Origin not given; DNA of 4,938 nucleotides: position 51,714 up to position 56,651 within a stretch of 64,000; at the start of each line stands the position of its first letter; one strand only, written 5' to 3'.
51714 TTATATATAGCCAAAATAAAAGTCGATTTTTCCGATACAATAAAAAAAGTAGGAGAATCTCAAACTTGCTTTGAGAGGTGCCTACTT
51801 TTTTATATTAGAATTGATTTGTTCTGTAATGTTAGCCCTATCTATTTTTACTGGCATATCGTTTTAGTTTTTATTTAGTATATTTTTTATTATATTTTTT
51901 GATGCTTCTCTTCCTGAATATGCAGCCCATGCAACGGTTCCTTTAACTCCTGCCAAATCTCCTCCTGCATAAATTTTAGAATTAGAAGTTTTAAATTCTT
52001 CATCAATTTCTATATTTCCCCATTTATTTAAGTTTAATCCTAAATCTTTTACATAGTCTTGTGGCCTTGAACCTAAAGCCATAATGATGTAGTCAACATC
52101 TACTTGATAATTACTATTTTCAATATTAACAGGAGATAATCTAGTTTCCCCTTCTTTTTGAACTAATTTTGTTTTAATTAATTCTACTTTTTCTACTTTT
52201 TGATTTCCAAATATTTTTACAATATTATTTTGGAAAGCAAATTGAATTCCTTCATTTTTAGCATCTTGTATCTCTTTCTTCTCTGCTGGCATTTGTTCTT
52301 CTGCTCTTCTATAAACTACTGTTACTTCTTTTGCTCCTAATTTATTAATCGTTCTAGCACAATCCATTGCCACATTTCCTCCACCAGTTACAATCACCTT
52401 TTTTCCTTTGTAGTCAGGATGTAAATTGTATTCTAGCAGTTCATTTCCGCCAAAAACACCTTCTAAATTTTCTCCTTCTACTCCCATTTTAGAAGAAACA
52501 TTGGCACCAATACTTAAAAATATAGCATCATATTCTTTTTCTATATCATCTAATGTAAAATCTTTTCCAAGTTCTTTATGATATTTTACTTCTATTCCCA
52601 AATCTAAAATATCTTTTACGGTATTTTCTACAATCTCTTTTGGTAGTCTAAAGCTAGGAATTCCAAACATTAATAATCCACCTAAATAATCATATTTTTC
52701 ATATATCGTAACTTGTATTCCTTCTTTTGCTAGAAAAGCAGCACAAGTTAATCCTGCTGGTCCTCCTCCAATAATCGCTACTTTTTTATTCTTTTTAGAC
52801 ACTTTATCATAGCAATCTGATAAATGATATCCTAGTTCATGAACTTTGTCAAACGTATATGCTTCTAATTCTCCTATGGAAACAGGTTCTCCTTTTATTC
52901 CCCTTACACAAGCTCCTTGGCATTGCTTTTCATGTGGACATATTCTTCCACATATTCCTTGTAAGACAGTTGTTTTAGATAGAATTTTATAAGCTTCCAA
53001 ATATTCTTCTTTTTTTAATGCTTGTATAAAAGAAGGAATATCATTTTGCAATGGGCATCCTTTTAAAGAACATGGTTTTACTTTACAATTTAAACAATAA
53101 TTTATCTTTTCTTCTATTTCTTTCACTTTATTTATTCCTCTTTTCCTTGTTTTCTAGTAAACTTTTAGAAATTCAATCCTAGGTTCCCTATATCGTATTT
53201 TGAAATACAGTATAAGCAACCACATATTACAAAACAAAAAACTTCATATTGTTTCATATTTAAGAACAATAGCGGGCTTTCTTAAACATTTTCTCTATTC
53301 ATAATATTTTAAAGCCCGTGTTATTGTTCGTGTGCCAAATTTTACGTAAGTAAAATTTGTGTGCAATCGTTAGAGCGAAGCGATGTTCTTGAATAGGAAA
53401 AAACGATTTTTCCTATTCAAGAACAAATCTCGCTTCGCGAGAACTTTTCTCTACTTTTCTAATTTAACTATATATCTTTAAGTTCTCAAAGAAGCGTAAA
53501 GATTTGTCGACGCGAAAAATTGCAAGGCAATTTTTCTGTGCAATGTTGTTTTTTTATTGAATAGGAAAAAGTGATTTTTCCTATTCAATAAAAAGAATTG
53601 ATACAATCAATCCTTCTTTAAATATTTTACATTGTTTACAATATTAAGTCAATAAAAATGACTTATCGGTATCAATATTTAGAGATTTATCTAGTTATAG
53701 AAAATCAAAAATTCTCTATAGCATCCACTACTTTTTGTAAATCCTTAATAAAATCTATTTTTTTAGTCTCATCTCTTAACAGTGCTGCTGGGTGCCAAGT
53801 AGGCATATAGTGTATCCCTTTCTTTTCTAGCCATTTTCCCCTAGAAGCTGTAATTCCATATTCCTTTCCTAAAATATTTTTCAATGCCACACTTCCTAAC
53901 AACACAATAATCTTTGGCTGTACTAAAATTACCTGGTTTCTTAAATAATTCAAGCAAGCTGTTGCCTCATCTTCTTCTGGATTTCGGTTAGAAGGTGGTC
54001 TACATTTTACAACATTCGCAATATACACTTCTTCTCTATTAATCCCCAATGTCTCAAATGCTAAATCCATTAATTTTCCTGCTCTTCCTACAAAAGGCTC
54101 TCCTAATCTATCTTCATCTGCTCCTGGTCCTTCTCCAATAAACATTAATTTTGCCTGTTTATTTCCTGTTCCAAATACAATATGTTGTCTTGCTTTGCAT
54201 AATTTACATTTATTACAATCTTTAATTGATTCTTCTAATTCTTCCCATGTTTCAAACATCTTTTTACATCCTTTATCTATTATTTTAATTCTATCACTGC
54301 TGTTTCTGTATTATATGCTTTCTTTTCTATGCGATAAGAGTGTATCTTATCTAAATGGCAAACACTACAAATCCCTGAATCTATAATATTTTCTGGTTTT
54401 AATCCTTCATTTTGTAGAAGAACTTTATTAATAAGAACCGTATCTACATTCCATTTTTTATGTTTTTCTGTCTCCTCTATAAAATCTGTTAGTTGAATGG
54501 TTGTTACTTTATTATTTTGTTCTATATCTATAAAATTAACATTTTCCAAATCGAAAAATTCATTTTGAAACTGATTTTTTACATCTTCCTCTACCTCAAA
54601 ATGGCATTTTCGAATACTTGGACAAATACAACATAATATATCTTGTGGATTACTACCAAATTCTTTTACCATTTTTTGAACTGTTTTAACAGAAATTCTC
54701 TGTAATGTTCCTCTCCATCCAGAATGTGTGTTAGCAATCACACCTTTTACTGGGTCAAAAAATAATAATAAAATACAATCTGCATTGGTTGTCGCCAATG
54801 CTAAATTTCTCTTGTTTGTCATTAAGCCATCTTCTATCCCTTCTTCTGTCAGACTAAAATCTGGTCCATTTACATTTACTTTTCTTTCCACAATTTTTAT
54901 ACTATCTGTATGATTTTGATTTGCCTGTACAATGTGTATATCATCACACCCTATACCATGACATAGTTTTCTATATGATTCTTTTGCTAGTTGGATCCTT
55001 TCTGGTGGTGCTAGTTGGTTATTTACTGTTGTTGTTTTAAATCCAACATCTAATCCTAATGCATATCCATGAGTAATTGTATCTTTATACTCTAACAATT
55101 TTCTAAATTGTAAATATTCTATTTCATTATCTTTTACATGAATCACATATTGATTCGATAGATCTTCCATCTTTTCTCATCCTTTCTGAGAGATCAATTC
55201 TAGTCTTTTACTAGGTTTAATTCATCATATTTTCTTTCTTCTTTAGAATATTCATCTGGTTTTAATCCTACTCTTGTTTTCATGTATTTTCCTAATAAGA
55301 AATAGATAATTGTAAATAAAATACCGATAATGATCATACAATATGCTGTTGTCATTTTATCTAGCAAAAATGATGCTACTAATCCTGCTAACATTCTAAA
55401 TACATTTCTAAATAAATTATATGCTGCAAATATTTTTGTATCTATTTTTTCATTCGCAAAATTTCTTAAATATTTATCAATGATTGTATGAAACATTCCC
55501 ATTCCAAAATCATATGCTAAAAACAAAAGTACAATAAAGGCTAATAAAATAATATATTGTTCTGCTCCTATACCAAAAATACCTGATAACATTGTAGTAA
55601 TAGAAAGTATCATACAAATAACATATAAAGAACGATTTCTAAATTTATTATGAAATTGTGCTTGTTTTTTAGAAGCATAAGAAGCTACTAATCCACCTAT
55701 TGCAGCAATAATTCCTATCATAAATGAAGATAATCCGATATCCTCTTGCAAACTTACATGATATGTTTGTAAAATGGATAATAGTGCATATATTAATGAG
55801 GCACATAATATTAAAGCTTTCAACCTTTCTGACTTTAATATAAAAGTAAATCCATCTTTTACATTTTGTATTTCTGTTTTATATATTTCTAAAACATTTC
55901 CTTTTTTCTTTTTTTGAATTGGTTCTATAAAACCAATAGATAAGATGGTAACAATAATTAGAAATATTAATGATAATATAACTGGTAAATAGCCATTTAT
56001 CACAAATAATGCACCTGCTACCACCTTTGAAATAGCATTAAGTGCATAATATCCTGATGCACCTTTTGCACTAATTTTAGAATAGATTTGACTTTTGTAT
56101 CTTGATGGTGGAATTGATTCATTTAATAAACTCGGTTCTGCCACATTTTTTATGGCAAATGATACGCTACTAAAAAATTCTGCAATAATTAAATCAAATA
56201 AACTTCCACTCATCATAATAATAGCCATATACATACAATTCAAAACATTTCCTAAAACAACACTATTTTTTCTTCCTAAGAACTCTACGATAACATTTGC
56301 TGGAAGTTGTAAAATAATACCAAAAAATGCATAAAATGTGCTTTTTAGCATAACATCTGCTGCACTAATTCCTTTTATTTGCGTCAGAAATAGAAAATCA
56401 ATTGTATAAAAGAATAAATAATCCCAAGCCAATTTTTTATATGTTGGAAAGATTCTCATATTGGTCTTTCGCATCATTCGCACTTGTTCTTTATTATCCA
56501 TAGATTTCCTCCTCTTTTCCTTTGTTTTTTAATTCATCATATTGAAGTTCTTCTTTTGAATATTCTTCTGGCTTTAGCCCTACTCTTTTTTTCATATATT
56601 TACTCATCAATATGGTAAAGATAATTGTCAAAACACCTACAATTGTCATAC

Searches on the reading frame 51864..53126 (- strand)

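Call 31: search_protein_families(library=pfam, proteins=[window:51864-53126:-], max_evalue=0.00001)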
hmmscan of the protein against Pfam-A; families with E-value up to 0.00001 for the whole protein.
window:51864-53126:- (420 aa): 15 families
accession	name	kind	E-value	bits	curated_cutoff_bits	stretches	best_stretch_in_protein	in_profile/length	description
PF07992.20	Pyr_redox_2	-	2e-38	133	26.1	1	114-397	1-283/291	Pyridine nucleotide-disulphide oxidoreductase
PF14691.11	Fer4_20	-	3.1e-28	98.3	25.8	1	4-97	17-110/113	Dihydroprymidine dehydrogenase domain II, 4Fe-4S cluster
PF00070.33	Pyr_redox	-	1.3e-14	54.9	22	1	243-316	1-79/82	Pyridine nucleotide-disulphide oxidoreductase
PF13738.12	Pyr_redox_3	-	1.8e-14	54.2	30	1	202-380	128-295/305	Pyridine nucleotide-disulphide oxidoreductase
PF13450.12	NAD_binding_8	-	4.1e-10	40.2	21.9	1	118-151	1-34/68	NAD(P)-binding Rossmann-like domain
PF01946.23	Thi4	-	2.4e-09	37.2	26.2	1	113-184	17-86/235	Thi4 family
PF13241.12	NAD_binding_7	-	1.2e-08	35.9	22.1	0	238-287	4-56/104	Putative NAD(P)-binding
PF01266.30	DAO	-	1.8e-07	31.4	27.9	1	115-149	1-35/353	FAD dependent oxidoreductase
PF01494.25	FAD_binding_3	-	1.8e-07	31.2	22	1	115-146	3-34/349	FAD binding domain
PF00890.30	FAD_binding_2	-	2.1e-07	30.9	20.4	1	116-151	2-37/414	FAD binding domain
PF00743.25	FMO-like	-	4.1e-07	29.3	22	0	114-155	2-43/532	Flavin-binding monooxygenase-like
PF12831.13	FAD_oxidored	-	6e-07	29.5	27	1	116-154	2-40/416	FAD dependent oxidoreductase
PF03486.20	HI0933_like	-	2e-06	27.9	50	0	115-149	2-36/244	HI0933-like protein Rossmann domain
PF01134.28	GIDA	-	2.8e-06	27.1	22.1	0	115-151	1-38/391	Glucose inhibited division protein A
PF01262.27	AlaDh_PNT_C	-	9.3e-06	25.7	23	0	113-144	28-59/214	Alanine dehydrogenase/PNT, C-terminal domain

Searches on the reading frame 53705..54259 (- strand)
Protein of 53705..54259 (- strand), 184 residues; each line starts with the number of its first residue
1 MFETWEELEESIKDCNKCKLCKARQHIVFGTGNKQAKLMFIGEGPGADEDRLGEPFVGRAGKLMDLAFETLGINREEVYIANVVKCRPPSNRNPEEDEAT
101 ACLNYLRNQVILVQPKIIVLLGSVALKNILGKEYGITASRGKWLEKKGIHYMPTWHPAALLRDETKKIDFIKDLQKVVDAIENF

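Call 31: search_protein_families(library=pfam, proteins=[window:53705-54259:-], max_evalue=0.00001)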
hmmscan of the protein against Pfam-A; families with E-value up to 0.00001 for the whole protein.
window:53705-54259:- (184 aa): 1 family
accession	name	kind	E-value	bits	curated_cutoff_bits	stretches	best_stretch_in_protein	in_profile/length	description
PF03167.25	UDG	-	3.3e-37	128.1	24.3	1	29-172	1-138/141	Uracil DNA glycosylase superfamily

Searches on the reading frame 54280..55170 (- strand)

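Call 31: search_protein_families(library=pfam, proteins=[window:54280-55170:-], max_evalue=0.00001)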
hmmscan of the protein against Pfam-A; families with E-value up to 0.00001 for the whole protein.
window:54280-55170:- (296 aa): 1 family
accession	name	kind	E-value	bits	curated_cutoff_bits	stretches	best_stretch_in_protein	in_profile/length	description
PF02578.20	Cu-oxidase_4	-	7.8e-49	166.7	22.9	1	62-284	28-228/238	Multi-copper polyphenol oxidoreductase laccase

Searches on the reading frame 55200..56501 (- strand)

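Call 31: search_protein_families(library=pfam, proteins=[window:55200-56501:-], max_evalue=0.00001)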
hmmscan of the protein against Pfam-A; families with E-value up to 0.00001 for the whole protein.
window:55200-56501:- (433 aa): 2 families
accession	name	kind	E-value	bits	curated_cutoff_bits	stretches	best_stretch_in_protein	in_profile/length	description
PF07690.21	MFS_1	-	5.4e-25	88.5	33.4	2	31-372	16-346/347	Major Facilitator Superfamily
PF12832.13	MFS_1_like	-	2.9e-08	33.6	25.2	1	44-303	30-290/373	MFS_1 like family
